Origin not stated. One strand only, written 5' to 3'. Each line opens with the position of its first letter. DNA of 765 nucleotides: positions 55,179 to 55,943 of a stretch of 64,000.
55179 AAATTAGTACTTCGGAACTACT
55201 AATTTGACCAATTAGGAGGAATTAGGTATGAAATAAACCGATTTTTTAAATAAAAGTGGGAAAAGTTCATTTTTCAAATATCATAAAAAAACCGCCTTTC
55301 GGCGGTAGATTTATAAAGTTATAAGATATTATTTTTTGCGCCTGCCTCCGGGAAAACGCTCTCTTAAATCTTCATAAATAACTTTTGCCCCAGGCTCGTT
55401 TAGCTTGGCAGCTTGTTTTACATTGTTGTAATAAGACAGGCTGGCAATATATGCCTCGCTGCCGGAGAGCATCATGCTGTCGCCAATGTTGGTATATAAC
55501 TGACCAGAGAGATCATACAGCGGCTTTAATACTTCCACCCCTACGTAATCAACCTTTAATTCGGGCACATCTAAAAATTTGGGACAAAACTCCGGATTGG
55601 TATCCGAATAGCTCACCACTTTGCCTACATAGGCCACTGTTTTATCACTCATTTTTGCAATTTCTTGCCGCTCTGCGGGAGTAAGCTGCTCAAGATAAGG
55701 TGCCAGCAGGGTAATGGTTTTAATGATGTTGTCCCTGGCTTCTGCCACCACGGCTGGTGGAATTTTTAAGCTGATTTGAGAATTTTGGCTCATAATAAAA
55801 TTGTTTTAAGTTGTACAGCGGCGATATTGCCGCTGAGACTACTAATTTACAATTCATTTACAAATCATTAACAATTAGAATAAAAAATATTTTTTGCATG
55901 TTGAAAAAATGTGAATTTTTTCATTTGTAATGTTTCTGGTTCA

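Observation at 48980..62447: Histidine-kinase paralog array (4 genes + 1 remnant) converging on a receiver-only protein and a receiver-fused class III cyclase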

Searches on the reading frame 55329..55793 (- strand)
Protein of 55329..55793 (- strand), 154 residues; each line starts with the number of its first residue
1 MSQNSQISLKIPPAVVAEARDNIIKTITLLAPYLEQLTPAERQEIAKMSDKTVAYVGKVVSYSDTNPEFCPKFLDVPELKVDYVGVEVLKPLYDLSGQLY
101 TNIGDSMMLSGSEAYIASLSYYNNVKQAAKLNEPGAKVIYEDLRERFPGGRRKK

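Call 8: search_protein_families(library=pfam, proteins=[window:55329-55793:-], max_evalue=0.01)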
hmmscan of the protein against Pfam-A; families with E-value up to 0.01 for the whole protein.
window:55329-55793:- (154 aa): 0 families

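Call 13: search_protein_families(library=ncbifam, proteins=[window:55329-55793:-], max_evalue=0.001)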
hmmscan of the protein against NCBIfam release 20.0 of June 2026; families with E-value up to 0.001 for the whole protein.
window:55329-55793:- (154 aa): 0 families

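Call 40: search_protein_families(library=phrogs, proteins=[window:55329-55793:-], max_evalue=1)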
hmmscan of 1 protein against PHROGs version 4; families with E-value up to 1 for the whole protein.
window:55329-55793:- (154 aa): 0 families
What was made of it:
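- Tried and rejected: A PHROG search of the inserted 154-aa gene found nothing (call 40).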

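Call 57: find_homologous_proteins(query=window:55329-55793:-, max_evalue=0.001)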
Query window:55329-55793:- (154 aa): 82 proteins with E <= 0.001 among 101 candidates.
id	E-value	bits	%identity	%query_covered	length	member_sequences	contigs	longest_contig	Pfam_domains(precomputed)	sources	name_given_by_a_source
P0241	1.2e-84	300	99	91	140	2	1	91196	-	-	-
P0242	8.5e-43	164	54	99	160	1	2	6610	-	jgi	jgi:hypothetical protein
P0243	4.2e-41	158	53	100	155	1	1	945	-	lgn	-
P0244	7.8e-39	151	49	100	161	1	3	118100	-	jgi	jgi:hypothetical protein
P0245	8.7e-39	151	53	99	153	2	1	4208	-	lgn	-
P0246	1.5e-38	150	52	100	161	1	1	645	-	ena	-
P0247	7.9e-38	148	47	100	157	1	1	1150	-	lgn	-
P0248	9.0e-38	148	50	90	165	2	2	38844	-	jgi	jgi:hypothetical protein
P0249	7.7e-37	145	48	99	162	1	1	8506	-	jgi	jgi:hypothetical protein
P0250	1.6e-36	144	49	97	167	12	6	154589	-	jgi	jgi:hypothetical protein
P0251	7.3e-36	141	49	100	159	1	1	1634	-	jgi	jgi:hypothetical protein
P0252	7.6e-36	141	58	82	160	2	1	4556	-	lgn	-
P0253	8.1e-36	141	47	100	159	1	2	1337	-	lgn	-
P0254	1.2e-35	141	51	95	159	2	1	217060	-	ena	-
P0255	1.9e-35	140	45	100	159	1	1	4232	-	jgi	jgi:hypothetical protein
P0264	1.5e-34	137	55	78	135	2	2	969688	-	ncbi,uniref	ncbi:hypothetical protein [Algoriphagus formosus]|uniref:hypothetical protein n=1 Tax=Algoriphagus f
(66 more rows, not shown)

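Call 58: find_encoding_contigs(protein=P0264, flank=4000, max_places=2)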
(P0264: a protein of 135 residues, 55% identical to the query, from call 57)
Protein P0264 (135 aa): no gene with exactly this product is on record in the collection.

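Call 59: find_encoding_contigs(protein=P0250, flank=4000, max_places=3)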
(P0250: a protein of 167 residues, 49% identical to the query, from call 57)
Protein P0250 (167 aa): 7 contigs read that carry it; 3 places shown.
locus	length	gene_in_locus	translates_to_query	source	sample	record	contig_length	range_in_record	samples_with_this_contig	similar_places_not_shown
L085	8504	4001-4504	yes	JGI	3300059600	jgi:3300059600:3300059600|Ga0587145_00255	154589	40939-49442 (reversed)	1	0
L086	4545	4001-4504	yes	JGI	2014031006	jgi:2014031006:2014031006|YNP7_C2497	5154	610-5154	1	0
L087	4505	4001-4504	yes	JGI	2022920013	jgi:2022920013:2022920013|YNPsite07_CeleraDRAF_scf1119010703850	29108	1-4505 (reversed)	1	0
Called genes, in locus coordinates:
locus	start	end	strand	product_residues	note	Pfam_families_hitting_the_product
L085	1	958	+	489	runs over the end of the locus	PF06123:CreD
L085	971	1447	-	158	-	PF05163:DinB, PF11716:MDMPI_N (weak), PF12867:DinB_2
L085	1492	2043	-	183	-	PF02410:RsfS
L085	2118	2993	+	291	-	PF06325:PrmA, PF01135:PCMT (weak), PF02475:TRM5-TYW2_MTfase (faint), PF05175:MTS, PF10294:Methyltransf_16 (weak), PF13847:Methyltransf_31 (weak), PF13649:Methyltransf_25 (weak)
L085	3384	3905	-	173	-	-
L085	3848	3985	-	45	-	-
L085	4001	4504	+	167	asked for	-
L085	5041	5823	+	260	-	PF01555:N6_N4_Mtase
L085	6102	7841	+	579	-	-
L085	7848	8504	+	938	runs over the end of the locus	PF04851:ResIII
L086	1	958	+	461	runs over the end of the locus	PF06123:CreD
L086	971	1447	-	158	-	PF05163:DinB (weak), PF11716:MDMPI_N (weak), PF12867:DinB_2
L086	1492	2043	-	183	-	PF02410:RsfS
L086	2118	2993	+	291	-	PF06325:PrmA, PF02475:TRM5-TYW2_MTfase (faint), PF05175:MTS, PF10294:Methyltransf_16 (weak), PF13847:Methyltransf_31 (weak), PF13649:Methyltransf_25 (weak)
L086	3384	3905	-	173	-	-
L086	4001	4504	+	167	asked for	-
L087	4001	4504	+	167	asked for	?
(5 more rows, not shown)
